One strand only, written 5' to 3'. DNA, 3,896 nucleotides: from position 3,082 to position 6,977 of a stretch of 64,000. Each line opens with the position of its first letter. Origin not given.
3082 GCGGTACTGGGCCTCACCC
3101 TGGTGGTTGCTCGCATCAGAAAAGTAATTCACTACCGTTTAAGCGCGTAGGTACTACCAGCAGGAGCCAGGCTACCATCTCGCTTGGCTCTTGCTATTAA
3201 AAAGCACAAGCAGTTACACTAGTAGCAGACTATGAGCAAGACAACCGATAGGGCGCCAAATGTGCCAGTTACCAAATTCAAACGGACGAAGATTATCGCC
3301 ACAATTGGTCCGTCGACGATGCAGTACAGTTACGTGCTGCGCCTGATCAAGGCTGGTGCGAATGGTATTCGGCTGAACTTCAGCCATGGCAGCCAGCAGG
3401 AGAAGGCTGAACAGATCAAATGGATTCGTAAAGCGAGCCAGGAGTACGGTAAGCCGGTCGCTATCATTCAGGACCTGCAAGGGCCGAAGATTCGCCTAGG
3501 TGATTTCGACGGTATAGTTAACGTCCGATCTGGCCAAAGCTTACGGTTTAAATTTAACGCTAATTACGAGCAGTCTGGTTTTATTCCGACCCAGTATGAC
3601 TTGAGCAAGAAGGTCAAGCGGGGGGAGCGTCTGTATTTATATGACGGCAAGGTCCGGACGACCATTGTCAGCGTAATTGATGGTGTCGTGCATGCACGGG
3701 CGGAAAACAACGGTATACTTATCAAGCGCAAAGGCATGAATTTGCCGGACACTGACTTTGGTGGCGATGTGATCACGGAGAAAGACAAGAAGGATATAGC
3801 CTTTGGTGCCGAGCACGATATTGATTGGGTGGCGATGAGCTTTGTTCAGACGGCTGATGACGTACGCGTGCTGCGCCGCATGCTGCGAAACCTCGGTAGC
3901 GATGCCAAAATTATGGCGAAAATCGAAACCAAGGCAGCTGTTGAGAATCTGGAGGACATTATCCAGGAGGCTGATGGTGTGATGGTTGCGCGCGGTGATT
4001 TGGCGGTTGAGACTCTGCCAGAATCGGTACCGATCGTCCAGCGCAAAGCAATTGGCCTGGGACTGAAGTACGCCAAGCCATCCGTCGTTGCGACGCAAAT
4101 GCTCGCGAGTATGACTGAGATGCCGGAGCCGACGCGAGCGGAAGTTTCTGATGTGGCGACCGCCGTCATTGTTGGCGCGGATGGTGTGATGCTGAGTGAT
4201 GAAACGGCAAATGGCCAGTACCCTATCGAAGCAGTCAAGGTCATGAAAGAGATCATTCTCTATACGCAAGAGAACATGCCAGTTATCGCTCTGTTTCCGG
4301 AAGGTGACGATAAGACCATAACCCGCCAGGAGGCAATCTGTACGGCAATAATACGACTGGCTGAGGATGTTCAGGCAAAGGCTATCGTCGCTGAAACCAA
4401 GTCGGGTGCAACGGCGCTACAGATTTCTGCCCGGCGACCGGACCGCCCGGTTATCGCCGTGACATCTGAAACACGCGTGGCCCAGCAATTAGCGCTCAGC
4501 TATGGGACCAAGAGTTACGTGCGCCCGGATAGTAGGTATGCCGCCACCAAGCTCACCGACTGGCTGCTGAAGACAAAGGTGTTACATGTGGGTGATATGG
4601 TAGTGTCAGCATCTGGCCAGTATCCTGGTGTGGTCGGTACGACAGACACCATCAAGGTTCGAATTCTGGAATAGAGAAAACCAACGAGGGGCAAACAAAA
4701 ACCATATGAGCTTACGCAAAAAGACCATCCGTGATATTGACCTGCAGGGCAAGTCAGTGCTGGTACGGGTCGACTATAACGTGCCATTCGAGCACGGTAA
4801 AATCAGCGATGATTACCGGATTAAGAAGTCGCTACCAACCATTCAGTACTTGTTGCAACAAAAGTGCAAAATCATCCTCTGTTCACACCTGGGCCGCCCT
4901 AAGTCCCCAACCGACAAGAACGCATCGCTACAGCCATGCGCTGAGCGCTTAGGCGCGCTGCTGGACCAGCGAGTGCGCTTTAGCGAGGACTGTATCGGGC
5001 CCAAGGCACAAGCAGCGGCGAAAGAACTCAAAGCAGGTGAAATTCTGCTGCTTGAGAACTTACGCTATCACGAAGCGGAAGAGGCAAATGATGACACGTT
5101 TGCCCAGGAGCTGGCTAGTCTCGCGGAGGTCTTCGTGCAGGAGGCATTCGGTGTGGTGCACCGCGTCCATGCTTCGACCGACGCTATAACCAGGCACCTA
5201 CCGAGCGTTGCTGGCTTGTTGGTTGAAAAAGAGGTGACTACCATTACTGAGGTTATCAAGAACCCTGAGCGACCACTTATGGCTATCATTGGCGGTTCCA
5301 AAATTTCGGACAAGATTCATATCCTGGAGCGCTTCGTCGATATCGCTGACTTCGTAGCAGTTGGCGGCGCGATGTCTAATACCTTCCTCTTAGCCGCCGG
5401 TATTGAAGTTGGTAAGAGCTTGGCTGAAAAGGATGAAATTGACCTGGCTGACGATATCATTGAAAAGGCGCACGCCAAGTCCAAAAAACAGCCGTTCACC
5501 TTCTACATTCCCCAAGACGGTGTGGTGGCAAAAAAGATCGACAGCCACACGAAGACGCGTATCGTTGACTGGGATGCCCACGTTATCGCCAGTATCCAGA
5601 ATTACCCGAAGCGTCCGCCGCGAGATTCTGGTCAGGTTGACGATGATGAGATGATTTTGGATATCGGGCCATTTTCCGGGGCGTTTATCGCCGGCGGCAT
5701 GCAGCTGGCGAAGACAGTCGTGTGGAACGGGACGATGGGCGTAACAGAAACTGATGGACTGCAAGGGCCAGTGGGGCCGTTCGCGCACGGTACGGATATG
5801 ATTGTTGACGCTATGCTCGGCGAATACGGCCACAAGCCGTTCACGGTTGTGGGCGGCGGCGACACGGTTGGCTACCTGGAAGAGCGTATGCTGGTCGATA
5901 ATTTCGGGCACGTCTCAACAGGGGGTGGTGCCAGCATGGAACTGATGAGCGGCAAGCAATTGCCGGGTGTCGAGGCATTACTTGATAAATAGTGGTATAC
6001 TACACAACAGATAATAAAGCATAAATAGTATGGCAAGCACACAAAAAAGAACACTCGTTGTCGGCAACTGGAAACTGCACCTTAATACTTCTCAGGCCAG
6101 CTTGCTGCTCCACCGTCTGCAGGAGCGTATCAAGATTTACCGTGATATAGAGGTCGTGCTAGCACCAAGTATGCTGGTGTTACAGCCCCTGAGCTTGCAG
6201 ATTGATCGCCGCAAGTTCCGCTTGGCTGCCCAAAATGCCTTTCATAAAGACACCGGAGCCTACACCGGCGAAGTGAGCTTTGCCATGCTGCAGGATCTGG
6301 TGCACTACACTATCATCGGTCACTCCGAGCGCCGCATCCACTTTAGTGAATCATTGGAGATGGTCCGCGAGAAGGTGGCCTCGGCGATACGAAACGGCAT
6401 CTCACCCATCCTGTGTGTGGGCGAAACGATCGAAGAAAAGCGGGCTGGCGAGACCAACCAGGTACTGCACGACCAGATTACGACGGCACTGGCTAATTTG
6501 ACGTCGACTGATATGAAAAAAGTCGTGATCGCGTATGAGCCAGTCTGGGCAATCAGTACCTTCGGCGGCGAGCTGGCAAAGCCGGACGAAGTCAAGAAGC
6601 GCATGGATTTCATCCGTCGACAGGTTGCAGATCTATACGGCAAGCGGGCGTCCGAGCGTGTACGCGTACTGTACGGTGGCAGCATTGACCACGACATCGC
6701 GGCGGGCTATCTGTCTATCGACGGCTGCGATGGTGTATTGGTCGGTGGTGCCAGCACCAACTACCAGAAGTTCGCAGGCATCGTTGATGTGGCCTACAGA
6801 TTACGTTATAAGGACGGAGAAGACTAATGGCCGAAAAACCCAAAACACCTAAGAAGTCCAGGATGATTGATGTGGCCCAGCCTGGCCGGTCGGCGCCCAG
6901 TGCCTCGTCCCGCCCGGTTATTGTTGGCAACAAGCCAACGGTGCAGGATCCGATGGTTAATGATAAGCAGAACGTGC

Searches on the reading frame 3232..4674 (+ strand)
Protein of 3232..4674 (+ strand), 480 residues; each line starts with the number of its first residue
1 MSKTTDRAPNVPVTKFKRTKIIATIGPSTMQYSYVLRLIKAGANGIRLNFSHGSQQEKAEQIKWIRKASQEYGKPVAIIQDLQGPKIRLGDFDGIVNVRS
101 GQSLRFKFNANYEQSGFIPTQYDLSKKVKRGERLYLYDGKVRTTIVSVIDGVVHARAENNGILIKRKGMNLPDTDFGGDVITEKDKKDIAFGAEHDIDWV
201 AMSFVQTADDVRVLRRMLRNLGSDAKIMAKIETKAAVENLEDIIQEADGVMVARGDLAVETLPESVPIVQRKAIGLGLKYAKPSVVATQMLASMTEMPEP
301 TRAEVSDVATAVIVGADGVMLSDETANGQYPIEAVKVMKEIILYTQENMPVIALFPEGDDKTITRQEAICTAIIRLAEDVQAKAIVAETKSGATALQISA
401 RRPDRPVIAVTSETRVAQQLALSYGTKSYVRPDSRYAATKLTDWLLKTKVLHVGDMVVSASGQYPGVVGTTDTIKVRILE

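Call 58: search_protein_families(library=pfam, proteins=[window:3232-4674:+], max_evalue=0.00001)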
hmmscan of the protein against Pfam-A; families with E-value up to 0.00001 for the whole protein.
window:3232-4674:+ (480 aa): 2 families
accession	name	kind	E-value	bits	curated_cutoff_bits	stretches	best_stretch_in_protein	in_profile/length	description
PF00224.27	PK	-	1.1e-100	337.4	30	1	17-335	2-328/328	Pyruvate kinase, barrel domain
PF02887.21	PK_C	-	1.1e-23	83.9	28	1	367-476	1-113/114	Pyruvate kinase, alpha/beta domain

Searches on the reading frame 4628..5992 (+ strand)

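Call 58: search_protein_families(library=pfam, proteins=[window:4628-5992:+], max_evalue=0.00001)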
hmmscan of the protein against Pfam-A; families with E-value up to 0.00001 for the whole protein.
window:4628-5992:+ (454 aa): 1 family
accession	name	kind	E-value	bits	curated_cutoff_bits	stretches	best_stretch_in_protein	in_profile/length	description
PF00162.24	PGK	-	1.6e-128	429.4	27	1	34-443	1-379/379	Phosphoglycerate kinase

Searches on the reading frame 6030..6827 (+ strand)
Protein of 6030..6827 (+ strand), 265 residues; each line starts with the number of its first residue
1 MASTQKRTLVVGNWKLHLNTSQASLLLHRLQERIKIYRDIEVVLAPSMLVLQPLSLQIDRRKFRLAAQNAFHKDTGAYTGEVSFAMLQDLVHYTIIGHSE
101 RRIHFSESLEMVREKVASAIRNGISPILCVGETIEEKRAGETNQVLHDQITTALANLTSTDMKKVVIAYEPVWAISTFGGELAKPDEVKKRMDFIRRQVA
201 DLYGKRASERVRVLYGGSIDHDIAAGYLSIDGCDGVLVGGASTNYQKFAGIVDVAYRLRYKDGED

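Call 58: search_protein_families(library=pfam, proteins=[window:6030-6827:+], max_evalue=0.00001)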
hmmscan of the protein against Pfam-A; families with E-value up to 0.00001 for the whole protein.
window:6030-6827:+ (265 aa): 1 family
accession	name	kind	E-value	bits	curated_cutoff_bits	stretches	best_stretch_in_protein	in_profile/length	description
PF00121.24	TIM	-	4.7e-75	252.7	20.1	1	9-254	2-244/245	Triosephosphate isomerase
